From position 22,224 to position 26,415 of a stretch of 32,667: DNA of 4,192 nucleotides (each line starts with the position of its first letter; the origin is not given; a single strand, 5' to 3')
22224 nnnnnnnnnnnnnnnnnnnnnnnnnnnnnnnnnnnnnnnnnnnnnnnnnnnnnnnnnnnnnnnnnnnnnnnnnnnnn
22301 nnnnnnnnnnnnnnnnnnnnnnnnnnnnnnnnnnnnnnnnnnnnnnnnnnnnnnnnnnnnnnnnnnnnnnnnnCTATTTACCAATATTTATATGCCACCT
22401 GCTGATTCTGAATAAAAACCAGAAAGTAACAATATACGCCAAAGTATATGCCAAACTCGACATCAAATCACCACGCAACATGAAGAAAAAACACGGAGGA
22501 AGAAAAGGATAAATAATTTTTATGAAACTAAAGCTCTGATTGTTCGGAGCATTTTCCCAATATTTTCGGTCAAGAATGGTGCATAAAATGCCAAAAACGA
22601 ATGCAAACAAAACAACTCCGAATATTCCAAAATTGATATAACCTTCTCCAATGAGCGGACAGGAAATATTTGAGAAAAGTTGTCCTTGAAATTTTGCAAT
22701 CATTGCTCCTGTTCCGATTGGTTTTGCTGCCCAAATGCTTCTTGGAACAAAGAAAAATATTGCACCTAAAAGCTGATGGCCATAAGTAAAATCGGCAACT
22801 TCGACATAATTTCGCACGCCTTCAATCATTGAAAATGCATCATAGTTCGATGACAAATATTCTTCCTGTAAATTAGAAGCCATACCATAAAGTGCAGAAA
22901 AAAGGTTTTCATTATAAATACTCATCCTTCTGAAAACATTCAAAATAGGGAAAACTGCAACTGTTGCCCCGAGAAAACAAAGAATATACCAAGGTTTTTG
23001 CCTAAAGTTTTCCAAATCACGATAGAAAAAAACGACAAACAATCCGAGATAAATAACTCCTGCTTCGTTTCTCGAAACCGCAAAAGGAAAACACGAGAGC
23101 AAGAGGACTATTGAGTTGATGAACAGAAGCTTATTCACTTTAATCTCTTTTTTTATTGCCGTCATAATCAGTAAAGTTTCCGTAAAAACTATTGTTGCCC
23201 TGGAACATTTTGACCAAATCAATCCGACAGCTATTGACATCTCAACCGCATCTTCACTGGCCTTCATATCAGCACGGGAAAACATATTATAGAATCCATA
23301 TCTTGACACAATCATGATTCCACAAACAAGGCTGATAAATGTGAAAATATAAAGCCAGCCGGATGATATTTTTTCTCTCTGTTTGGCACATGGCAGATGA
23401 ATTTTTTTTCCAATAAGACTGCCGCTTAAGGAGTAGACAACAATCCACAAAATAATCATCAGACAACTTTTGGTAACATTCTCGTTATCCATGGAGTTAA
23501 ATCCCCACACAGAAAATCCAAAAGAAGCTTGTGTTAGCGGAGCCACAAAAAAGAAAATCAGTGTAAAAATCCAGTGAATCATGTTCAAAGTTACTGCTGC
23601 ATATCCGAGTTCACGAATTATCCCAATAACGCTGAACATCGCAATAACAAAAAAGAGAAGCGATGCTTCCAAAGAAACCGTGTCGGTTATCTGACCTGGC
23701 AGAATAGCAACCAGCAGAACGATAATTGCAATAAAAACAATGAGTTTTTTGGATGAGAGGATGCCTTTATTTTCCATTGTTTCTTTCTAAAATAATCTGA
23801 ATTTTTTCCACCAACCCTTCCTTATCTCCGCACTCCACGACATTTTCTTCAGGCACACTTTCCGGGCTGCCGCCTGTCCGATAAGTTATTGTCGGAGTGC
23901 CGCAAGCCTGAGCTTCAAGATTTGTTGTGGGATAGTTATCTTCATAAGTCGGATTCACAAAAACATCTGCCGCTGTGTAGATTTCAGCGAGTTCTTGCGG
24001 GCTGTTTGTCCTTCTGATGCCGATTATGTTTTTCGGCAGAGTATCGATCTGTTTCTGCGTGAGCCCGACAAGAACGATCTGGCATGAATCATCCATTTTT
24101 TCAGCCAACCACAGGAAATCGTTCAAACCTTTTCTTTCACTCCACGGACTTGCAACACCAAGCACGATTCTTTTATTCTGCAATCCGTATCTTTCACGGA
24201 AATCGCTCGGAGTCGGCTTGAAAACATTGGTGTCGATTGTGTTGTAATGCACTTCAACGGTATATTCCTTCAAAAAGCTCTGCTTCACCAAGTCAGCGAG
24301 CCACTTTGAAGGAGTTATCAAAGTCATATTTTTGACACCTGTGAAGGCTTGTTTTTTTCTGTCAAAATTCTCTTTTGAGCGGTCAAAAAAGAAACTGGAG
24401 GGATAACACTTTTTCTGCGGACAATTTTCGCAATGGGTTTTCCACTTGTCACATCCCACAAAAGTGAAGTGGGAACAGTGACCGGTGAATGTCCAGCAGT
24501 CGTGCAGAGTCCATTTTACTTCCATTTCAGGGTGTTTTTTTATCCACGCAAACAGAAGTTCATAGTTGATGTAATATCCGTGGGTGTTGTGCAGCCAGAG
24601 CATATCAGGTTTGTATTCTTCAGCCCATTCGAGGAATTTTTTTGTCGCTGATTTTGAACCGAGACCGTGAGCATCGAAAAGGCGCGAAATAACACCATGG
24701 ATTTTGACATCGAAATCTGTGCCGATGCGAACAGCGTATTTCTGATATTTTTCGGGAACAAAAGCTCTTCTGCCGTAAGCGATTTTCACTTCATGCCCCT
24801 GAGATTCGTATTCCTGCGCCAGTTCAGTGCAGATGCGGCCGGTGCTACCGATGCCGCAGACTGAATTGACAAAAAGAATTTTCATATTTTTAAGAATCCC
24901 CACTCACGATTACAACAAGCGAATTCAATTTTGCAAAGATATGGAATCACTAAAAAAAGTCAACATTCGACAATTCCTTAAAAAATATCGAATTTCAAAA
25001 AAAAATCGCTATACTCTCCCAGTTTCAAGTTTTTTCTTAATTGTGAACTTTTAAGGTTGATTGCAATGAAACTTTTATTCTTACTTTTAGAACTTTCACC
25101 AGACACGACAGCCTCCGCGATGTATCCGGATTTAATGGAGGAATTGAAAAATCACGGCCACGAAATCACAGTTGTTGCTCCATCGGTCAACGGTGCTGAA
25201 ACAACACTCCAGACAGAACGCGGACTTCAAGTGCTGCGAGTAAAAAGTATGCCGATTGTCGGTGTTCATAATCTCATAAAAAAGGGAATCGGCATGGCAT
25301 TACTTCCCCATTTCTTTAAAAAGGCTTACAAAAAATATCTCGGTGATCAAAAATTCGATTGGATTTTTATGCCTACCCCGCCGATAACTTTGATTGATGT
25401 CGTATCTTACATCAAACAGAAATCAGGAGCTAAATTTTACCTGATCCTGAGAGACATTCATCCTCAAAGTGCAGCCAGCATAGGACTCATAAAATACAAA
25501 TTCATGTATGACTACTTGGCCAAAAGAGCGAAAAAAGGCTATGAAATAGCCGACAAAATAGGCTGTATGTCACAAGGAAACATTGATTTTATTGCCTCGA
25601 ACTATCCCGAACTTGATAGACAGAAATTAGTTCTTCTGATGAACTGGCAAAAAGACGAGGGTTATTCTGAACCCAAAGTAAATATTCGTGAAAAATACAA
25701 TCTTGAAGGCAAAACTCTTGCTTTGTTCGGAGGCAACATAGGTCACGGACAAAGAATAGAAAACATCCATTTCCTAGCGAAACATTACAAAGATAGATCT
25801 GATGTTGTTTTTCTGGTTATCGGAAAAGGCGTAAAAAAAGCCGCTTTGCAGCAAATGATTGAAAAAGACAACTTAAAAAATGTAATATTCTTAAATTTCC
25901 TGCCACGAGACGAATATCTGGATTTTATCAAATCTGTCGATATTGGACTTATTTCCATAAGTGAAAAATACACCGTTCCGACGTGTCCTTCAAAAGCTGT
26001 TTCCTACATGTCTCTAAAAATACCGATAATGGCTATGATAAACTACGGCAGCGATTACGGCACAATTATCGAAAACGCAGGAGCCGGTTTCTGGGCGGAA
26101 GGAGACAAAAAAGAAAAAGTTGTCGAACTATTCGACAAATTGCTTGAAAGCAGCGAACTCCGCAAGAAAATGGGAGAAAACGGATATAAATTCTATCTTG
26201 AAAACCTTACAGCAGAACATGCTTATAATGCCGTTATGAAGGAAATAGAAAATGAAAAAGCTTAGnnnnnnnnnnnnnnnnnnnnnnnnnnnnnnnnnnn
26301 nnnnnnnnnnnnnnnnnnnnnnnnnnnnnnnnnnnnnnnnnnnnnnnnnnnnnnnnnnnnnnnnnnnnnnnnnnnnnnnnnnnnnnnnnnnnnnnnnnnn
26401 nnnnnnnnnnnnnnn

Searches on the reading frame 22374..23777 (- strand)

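Call 7: search_protein_families(library=pfam, proteins=[window:22374-23777:-], max_evalue=0.001)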
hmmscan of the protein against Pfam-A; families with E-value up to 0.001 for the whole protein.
window:22374-23777:- (467 aa): 1 family
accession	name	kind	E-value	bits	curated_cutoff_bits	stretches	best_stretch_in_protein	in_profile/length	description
PF14296.11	O-ag_pol_Wzy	-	0.00025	20.3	26.6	0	14-456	2-456/468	O-antigen polysaccharide polymerase Wzy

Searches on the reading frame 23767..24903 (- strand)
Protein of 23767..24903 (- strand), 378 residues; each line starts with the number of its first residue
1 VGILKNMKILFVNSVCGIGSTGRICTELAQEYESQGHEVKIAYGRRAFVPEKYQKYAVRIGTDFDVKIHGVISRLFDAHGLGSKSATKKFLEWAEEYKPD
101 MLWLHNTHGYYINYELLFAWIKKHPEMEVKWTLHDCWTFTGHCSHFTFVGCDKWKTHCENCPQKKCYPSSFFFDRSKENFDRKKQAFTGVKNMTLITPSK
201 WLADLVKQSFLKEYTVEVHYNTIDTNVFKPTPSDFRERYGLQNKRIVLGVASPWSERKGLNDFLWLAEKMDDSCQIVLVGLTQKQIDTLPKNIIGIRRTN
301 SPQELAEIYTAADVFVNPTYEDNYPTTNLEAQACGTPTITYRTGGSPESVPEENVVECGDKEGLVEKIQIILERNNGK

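Call 7: search_protein_families(library=pfam, proteins=[window:23767-24903:-], max_evalue=0.001)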
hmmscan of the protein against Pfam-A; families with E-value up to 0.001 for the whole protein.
window:23767-24903:- (378 aa): 4 families
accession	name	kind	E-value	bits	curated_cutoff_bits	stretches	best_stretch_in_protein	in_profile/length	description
PF00534.26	Glycos_transf_1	-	1.2e-15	57.9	26.4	1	235-374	5-158/172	Glycosyl transferases group 1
PF13692.12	Glyco_trans_1_4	-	8.4e-15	55.7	27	1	247-373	4-141/142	Glycosyl transferases group 1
PF13439.12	Glyco_transf_4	-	3.4e-08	34.1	28.5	1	21-226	4-169/170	Glycosyltransferase Family 4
PF13524.12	Glyco_trans_1_2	-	3.2e-05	24.4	25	1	298-373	33-113/144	Glycosyl transferase-like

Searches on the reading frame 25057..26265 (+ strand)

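Call 7: search_protein_families(library=pfam, proteins=[window:25057-26265:+], max_evalue=0.001)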
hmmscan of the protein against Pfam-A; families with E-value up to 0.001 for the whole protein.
window:25057-26265:+ (402 aa): 2 families
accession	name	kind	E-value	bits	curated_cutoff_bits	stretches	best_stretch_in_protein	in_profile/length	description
PF00534.26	Glycos_transf_1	-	1.2e-15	57.9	26.4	1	209-378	4-171/172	Glycosyl transferases group 1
PF13692.12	Glyco_trans_1_4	-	1e-07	32.8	27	1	233-364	13-141/142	Glycosyl transferases group 1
